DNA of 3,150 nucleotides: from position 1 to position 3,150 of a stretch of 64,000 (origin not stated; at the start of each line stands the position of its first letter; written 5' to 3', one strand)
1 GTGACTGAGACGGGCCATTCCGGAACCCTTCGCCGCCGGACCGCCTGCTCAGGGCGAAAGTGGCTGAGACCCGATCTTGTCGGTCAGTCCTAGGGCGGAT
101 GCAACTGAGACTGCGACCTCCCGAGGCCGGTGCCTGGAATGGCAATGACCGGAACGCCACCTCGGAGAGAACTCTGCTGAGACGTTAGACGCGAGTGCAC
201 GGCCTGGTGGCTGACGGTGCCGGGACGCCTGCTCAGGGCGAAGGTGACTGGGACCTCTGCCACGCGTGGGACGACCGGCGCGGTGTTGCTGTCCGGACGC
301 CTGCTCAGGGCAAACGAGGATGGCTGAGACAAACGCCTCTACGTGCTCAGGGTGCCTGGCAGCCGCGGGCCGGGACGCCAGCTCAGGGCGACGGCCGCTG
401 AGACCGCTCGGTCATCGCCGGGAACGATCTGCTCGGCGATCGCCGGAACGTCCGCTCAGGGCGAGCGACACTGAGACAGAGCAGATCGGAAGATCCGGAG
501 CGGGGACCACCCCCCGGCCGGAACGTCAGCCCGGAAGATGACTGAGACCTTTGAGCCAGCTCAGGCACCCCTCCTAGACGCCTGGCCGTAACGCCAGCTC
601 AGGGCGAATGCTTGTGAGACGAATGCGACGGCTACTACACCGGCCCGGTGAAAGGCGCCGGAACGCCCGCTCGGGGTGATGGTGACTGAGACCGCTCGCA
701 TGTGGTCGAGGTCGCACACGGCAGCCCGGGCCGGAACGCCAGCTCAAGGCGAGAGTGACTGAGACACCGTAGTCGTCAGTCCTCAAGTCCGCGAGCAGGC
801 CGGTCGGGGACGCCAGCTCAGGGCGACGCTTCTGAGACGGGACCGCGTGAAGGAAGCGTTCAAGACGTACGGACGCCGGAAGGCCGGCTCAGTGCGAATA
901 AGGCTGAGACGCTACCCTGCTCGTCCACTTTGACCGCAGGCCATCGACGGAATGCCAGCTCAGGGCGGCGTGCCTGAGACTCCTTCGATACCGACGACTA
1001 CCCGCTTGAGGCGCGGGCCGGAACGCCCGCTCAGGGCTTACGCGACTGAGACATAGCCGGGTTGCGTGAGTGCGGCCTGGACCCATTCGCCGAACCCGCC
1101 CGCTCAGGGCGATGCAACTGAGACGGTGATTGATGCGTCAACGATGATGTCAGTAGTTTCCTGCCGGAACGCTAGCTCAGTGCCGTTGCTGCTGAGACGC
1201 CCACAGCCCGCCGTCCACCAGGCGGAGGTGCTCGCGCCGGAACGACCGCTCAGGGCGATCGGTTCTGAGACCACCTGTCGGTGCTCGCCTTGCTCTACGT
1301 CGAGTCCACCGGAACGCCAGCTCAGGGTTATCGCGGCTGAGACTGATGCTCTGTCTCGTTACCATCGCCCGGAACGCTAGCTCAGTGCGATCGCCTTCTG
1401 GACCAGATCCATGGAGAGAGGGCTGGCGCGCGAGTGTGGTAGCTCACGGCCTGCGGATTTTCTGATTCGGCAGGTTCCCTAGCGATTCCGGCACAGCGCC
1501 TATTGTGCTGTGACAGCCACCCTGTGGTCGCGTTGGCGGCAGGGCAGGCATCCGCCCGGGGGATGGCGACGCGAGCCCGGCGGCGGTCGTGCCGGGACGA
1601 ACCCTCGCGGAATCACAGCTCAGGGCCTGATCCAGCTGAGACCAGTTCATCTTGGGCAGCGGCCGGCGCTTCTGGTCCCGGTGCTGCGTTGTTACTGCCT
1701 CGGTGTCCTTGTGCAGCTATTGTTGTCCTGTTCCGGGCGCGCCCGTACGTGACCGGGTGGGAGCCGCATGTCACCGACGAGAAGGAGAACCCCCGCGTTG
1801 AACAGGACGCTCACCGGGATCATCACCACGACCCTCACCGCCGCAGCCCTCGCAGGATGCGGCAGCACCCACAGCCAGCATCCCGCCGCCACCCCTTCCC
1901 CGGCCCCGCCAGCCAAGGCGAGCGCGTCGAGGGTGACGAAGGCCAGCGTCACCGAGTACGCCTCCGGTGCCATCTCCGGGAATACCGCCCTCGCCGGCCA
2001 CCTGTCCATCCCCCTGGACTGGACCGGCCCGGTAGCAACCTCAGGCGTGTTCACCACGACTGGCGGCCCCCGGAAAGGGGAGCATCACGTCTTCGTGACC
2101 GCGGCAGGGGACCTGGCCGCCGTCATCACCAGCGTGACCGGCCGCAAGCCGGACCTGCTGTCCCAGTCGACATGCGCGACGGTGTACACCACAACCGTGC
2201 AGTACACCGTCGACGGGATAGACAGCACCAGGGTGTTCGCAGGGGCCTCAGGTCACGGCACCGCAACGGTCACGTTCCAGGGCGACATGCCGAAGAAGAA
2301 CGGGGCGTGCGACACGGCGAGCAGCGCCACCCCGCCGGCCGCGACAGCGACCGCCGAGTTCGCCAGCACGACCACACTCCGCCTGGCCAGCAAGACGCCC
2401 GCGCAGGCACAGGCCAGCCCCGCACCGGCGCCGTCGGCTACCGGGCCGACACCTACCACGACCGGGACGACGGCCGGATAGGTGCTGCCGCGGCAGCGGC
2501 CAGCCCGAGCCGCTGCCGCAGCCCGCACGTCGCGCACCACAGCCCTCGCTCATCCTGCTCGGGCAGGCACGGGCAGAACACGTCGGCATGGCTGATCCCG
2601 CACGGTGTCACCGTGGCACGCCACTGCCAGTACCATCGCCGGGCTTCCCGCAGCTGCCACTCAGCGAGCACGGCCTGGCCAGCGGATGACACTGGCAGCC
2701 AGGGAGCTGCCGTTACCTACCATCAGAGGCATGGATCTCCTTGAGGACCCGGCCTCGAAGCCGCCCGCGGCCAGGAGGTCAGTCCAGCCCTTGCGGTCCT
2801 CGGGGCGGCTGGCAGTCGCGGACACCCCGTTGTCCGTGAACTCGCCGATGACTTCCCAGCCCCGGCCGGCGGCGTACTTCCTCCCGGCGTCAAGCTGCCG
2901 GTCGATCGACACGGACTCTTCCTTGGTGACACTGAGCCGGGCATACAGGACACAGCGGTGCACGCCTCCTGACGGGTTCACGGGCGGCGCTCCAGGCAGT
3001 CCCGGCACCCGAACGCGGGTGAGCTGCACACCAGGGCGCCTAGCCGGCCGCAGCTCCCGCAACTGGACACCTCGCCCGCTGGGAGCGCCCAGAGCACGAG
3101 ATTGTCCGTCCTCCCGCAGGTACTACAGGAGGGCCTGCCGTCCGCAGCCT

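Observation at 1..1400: Tandem array of >=20 degenerate 35-nt hairpin repeats with unique spacers and loop-confined variation, orphan of cas genes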

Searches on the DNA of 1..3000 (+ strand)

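Call 5: search_rna_families(source=window, start=1, end=3000, threshold=evalue, max_evalue=10)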
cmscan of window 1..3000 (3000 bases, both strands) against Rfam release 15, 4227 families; matches with E-value up to 10: 2.
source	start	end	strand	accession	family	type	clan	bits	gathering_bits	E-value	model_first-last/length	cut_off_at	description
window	2489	2520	-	RF03847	mir-1538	Gene; miRNA;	-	16.9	78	9.5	1-58/58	no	mir-1538 microRNA precursor family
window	1405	1467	+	RF02473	GlsR4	Gene; snRNA; snoRNA; CD-box;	-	15.6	70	9.9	1-61/61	no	Small nucleolar RNA GlsR4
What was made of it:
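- Tried and rejected: Rfam gives nothing at E up to 10 on 1-3000 (call 5).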

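Call 12: search_dna_similar(query=window:1-1700:+, collection=phages, mode=distant, max_evalue=1, max_rows=30)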
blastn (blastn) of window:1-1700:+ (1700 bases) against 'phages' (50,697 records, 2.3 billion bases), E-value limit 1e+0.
Records with a match: 2; places in all: 2; records where one place covers at least 80% of the query: 0.
Best place of each record, by identity: 80-90% 2.
By first word of the organism name: Mycobacterium 2.
By host as written in the record: Mycobacterium smegmatis mc2 155 2.
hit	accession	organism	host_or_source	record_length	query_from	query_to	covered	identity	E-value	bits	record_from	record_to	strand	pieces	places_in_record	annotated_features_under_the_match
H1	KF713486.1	Mycobacterium phage Validus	Mycobacterium smegmatis mc2 155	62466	1539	1593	3%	80.0%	5e-1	43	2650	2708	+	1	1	8: terminase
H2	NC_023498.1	Mycobacterium phage Validus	Mycobacterium smegmatis mc2 155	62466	1539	1593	3%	80.0%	5e-1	43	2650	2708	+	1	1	8: terminase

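Call 13: search_dna_similar(query=window:1-1700:+, collection=plasmids, mode=distant, max_evalue=1, max_rows=30)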
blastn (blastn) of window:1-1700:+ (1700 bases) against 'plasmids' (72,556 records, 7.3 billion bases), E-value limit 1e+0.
Records with a match: 6; places in all: 6; records where one place covers at least 80% of the query: 0.
Best place of each record, by identity: 95-99% 1; 90-95% 2; 80-90% 3.
By first word of the organism name: Paracoccus 2; Halorussus 1; Streptomyces 1; Rubrobacter 1; Neokomagataea 1.
By predicted mobility (MOB-suite, as given by PLSDB): non-mobilizable 3; mobilizable 2; conjugative 1.
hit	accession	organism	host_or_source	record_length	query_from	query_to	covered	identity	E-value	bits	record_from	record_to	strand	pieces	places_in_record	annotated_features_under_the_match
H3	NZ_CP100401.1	Halorussus aquaticus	cell culture,saline soil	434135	416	464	3%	86.3%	1e-2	51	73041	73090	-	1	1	FAD-binding and (Fe-S)-binding domain-containing protein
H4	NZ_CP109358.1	Streptomyces sp. NBC_01562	-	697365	629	676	3%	83.3%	4e-2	49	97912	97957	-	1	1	LamG-like jellyroll fold domain-containing protein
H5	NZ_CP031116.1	Rubrobacter indicoceani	cell culture,marine sediment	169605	1552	1595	3%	81.8%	5e-1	45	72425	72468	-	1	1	manganese catalase family protein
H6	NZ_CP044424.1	Paracoccus pantotrophus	cell culture,denitrifying, ...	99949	703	734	2%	93.8%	1e-1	46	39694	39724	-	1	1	MurR/RpiR family transcriptional regulator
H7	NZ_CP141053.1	Paracoccus denitrificans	-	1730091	638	670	2%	90.9%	1e-1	47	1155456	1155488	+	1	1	none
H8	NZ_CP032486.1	Neokomagataea tanensis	Cell culture,Plant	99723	656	682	2%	96.3%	5e-1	46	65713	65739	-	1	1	none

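Call 43: search_dna_similar(query=L004:4650-8210:+, collection=phages, mode=distant, max_evalue=0.1, max_rows=25)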
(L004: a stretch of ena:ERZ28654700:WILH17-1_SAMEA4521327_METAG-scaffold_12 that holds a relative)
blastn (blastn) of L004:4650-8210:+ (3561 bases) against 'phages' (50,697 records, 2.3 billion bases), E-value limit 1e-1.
Records with a match: 1; places in all: 1; records where one place covers at least 80% of the query: 0.
Best place of each record, by identity: 80-90% 1.
By first word of the organism name: Bacteriophage 1.
By host as written in the record: - 1.
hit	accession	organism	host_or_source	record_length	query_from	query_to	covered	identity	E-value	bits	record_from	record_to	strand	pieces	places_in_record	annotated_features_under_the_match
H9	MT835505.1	Bacteriophage sp.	human fecal samples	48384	711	1039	2%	88.9%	3e-2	96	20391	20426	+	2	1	record has no annotation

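Call 44: search_dna_similar(query=L004:4650-8210:+, collection=plasmids, mode=distant, max_evalue=0.1, max_rows=25)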
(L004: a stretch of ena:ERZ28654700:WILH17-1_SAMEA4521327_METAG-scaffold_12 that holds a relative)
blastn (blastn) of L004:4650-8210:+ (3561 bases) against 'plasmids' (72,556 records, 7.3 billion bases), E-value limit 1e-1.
Records with a match: 93; places in all: 95; records where one place covers at least 80% of the query: 0.
Best place of each record, by identity: 90-95% 5; 80-90% 88.
By first word of the organism name: Sinorhizobium 41; Agrobacterium 11; Paraburkholderia 7; Burkholderia 5; Streptomyces 5; Cupriavidus 3; Rhodococcus 3; Pantoea 2; Rhizobium 2; Alloyangia 2; and 12 more.
By predicted mobility (MOB-suite, as given by PLSDB): conjugative 52; non-mobilizable 35; mobilizable 6.
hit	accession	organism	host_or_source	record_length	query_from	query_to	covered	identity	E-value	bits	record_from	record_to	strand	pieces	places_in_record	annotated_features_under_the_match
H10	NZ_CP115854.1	Pseudoroseomonas cervicalis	-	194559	708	1053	3%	85.2%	4e-5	118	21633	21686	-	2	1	SDR family NAD(P)-dependent oxidoreductase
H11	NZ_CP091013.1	Burkholderia cenocepacia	-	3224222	715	1060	3%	83.6%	2e-2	100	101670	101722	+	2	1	none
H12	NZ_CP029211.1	Aquabacterium olei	cell culture,soil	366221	708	1053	3%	81.5%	2e-2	100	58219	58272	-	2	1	SDR family oxidoreductase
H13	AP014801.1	Rhodovulum sulfidophilum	-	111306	708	1053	3%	81.5%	2e-2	100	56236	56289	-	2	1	fabG: 3-ketoacyl-(acyl-carrier-protein) reductase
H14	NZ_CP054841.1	Comamonas antarctica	whole organism,R2A medium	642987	708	1053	3%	81.5%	2e-2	100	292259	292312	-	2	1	glucose 1-dehydrogenase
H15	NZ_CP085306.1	Haladaptatus pallidirubidus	cell culture,saline soil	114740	708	1051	3%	84.6%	5e-4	111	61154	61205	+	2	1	SDR family oxidoreductase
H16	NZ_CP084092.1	Halomicrobium urmianum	cell culture,salt lake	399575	708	1052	3%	81.1%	8e-2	96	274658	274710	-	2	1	glucose 1-dehydrogenase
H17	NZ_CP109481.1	Streptomyces sp. NBC_01450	-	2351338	704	1048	3%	81.1%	8e-2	96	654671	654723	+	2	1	none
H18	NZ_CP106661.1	Pantoea dispersa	Philodendron erubescens,Pure ...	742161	708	1050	3%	82.4%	8e-2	98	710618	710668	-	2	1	glucose 1-dehydrogenase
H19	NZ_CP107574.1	Pantoea dispersa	Spermacoce stricta,Pure ...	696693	708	1050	3%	82.4%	8e-2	98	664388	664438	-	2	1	glucose 1-dehydrogenase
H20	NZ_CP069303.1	Shinella sp. PSBB067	monoisolate,Minnesota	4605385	711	1053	3%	82.4%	8e-2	98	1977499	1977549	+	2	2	none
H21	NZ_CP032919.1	Agrobacterium tumefaciens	-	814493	715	1054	3%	83.3%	8e-2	96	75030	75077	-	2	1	SDR family NAD(P)-dependent oxidoreductase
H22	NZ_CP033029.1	Agrobacterium tumefaciens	-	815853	715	1054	3%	83.3%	8e-2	96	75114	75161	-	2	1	SDR family NAD(P)-dependent oxidoreductase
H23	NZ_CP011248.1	Agrobacterium tumefaciens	Achillea ptarmica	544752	715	1054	3%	83.3%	8e-2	96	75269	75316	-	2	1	SDR family NAD(P)-dependent oxidoreductase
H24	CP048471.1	Agrobacterium tumefaciens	walnut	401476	715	1054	3%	83.3%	8e-2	96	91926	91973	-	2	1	SDR family oxidoreductase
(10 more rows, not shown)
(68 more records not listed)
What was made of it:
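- Tried and rejected: blastn of both halves of the array against phages and plasmids (calls 12, 13, 43, 44).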
